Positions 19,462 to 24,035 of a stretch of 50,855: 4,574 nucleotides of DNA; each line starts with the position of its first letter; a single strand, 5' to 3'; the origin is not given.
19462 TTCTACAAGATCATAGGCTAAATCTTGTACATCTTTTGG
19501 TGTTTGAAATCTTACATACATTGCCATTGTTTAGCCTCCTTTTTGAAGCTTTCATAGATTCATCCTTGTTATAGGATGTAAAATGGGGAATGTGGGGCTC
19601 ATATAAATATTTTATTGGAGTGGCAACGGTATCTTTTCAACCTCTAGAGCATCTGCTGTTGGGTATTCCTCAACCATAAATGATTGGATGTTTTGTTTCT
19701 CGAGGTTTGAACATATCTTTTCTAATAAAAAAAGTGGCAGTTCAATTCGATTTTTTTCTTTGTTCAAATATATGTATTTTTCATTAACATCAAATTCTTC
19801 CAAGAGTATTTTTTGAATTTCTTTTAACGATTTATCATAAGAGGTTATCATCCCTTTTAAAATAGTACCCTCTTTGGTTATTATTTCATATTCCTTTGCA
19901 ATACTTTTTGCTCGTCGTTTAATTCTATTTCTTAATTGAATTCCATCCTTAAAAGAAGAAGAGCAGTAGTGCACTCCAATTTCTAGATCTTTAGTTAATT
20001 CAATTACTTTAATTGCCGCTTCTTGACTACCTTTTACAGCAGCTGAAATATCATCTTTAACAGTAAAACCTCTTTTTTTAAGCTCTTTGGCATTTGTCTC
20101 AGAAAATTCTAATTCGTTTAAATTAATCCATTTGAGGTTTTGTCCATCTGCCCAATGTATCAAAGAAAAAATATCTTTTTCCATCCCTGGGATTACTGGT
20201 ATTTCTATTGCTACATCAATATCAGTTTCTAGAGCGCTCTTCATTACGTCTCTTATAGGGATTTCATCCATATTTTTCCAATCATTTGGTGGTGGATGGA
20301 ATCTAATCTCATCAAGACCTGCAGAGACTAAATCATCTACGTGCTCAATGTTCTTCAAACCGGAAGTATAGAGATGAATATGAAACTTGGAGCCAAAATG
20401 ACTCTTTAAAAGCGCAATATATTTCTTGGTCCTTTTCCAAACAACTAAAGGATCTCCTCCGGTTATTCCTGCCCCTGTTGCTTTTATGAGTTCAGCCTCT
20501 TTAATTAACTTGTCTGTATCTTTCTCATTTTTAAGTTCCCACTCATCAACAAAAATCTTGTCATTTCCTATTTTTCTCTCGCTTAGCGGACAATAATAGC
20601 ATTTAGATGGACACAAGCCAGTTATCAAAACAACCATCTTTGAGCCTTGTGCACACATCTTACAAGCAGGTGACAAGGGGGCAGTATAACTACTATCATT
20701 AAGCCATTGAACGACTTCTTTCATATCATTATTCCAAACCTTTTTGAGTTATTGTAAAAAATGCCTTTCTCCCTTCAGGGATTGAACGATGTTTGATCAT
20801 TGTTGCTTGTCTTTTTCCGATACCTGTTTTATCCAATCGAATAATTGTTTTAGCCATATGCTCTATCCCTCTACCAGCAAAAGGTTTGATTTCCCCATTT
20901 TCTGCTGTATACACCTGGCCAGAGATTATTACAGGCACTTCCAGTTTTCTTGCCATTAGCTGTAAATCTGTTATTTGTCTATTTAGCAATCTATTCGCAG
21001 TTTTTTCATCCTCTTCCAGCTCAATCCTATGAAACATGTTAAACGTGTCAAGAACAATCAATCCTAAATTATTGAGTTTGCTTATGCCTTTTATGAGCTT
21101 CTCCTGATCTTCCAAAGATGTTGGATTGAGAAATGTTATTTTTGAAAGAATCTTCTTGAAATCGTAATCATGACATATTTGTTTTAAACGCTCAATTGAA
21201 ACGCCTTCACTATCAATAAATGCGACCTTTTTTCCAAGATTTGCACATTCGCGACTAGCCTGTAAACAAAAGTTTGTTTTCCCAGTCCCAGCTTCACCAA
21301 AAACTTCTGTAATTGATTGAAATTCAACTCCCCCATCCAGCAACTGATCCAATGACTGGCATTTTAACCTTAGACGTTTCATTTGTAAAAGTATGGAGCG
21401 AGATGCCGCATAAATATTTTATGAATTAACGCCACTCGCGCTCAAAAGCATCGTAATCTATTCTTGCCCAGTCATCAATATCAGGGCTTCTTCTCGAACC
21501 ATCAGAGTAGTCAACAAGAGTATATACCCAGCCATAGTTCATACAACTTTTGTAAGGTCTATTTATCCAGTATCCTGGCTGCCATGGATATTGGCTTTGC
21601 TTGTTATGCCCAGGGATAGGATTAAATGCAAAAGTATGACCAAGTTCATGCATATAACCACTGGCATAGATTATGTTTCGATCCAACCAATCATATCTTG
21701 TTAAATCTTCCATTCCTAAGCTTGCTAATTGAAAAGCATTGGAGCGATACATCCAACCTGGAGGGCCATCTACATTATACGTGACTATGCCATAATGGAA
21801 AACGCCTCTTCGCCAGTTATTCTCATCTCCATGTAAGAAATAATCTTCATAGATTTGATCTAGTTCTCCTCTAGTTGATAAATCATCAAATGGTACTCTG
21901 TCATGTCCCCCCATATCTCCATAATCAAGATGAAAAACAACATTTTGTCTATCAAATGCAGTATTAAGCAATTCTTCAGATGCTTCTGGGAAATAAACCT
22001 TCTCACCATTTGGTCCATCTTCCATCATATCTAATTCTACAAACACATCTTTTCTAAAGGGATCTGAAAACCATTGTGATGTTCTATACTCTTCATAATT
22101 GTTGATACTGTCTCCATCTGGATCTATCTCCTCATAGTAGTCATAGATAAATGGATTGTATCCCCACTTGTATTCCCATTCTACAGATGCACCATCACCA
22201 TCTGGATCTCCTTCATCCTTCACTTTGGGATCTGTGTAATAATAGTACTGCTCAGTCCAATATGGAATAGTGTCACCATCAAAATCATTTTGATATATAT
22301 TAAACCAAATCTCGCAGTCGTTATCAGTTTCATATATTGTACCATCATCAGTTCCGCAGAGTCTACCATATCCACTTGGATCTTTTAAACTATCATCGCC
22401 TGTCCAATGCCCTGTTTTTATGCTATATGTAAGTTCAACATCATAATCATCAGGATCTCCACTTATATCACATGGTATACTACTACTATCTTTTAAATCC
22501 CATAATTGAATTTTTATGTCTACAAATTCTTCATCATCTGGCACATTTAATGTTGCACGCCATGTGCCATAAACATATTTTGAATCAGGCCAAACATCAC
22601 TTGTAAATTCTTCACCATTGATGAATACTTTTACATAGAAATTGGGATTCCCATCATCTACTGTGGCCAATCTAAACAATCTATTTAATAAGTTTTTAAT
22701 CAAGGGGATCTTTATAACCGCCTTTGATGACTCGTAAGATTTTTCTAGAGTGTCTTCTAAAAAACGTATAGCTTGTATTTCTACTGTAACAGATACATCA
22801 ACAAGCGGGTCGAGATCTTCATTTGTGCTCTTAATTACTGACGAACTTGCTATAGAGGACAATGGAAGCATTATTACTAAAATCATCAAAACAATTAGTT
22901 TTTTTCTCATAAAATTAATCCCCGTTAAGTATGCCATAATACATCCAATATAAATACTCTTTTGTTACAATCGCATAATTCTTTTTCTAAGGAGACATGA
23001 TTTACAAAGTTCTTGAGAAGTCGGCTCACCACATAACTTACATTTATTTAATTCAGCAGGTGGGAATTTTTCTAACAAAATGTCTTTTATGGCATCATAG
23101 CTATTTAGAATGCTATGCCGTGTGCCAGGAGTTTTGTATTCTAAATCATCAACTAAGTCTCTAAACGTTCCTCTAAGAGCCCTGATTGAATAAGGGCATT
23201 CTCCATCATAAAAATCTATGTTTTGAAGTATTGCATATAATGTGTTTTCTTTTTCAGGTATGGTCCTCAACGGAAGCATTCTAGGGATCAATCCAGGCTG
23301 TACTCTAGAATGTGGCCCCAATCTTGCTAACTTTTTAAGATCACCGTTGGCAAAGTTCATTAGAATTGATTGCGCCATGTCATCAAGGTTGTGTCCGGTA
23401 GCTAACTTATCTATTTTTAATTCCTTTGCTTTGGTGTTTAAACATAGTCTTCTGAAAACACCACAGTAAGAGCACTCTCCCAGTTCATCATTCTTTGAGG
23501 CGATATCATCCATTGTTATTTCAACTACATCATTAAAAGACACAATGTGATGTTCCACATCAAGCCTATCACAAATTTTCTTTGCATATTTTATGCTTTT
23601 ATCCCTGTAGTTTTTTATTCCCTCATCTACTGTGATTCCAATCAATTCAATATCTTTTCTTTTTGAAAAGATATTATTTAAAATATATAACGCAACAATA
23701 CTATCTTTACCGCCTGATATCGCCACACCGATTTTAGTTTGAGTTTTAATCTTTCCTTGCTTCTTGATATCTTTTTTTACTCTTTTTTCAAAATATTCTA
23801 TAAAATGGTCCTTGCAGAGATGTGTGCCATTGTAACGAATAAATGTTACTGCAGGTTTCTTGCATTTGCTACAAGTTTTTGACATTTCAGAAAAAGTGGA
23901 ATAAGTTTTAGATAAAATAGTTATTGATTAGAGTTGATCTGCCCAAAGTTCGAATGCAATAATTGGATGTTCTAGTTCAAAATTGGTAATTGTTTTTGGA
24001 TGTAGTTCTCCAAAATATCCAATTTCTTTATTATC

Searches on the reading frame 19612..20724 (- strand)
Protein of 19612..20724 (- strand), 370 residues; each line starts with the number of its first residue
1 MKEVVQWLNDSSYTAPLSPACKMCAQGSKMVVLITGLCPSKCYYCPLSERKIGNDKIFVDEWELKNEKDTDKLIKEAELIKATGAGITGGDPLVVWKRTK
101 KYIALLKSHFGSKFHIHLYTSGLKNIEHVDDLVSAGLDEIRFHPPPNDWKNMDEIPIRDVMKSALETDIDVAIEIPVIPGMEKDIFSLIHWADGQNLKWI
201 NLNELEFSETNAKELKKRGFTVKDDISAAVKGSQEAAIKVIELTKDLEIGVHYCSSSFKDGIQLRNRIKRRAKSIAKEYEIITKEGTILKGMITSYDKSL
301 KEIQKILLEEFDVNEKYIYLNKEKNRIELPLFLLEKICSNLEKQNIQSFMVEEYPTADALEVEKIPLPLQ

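Call 29: search_protein_families(library=pfam, proteins=[window:19612-20724:-], max_evalue=0.00001)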
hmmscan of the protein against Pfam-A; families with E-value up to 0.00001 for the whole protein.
window:19612-20724:- (370 aa): 1 family
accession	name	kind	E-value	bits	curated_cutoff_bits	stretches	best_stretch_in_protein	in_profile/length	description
PF04055.27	Radical_SAM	-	2.1e-12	48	29.5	1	33-142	2-107/166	Radical SAM superfamily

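Call 66: search_protein_families(library=ncbifam, proteins=[window:19612-20724:-], max_evalue=0.01)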
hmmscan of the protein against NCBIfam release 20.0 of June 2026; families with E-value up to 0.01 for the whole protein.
window:19612-20724:- (370 aa): 7 families
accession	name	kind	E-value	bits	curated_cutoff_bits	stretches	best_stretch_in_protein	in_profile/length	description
TIGR02666.1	moaA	equivalog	2.1e-07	30.2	284.05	1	32-228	14-214/336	GTP 3',8-cyclase MoaA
TIGR03977.1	rSAM_pair_HxsC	equivalog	3.6e-06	26.1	267.9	1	29-123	26-109/292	His-Xaa-Ser system radical SAM maturase HxsC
TIGR04349.1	rSAM_QueE_gams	hypoth_equivalog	3.2e-05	23.7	300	1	32-165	24-144/210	7-carboxy-7-deazaguanine synthase QueE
TIGR01290.1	nifB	equivalog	0.00019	20.3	343.65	1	30-140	26-137/441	nitrogenase cofactor biosynthesis protein NifB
NF050800.1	HP0895_fam_antitoxin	equivalog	0.002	18.1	200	1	182-232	14-63/116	type II toxin-antitoxin system HP0895 family antitoxin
TIGR04003.1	rSAM_BssD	equivalog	0.0044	16.2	496.45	0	79-183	123-232/314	[benzylsuccinate synthase]-activating enzyme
TIGR02494.1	PFLE_PFLC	subfamily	0.0074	15.6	174.35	0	75-195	115-242/293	glycyl-radical enzyme activating protein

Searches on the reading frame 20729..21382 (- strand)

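Call 29: search_protein_families(library=pfam, proteins=[window:20729-21382:-], max_evalue=0.00001)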
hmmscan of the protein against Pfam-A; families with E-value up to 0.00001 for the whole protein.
window:20729-21382:- (217 aa): 4 families
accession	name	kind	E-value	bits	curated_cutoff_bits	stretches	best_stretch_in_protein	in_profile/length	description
PF08423.17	Rad51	-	3.9e-22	79.1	22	1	7-216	11-241/244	Rad51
PF06745.19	ATPase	-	2.8e-10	40.4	26.6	1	9-216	6-224/231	KaiC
PF13481.12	AAA_25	-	8.5e-09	35.7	27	1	10-153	21-186/195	AAA domain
PF03796.21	DnaB_C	-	8.5e-06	25.8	27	0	95-157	119-178/255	DnaB-like helicase C terminal domain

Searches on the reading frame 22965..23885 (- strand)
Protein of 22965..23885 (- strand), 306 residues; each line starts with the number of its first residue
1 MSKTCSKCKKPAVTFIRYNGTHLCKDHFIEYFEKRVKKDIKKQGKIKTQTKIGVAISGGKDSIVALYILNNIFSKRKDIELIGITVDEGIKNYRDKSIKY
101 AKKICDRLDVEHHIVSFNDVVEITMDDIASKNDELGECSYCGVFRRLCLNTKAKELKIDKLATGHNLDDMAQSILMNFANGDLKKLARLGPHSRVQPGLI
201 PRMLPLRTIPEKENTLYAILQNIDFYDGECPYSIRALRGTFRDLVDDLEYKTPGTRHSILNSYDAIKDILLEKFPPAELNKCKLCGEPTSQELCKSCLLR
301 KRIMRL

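Call 29: search_protein_families(library=pfam, proteins=[window:22965-23885:-], max_evalue=0.00001)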
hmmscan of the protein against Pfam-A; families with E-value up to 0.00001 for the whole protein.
window:22965-23885:- (306 aa): 4 families
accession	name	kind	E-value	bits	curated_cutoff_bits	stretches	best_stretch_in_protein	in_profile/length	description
PF01171.26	ATP_bind_3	-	6.8e-14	52.4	27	1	52-242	2-180/182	PP-loop family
PF22082.2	TtuA_LIM_N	-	7.2e-13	48.8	27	1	5-29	2-26/26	2-thiouridine synthetase TtuA, N-terminal LIM domain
PF03054.22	tRNA_Me_trans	-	4.1e-08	33.5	20.6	1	51-167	2-128/202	tRNA methyl transferase HUP domain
PF02540.23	NAD_synthase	-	2.3e-06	27.4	21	1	33-166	6-130/242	NAD synthase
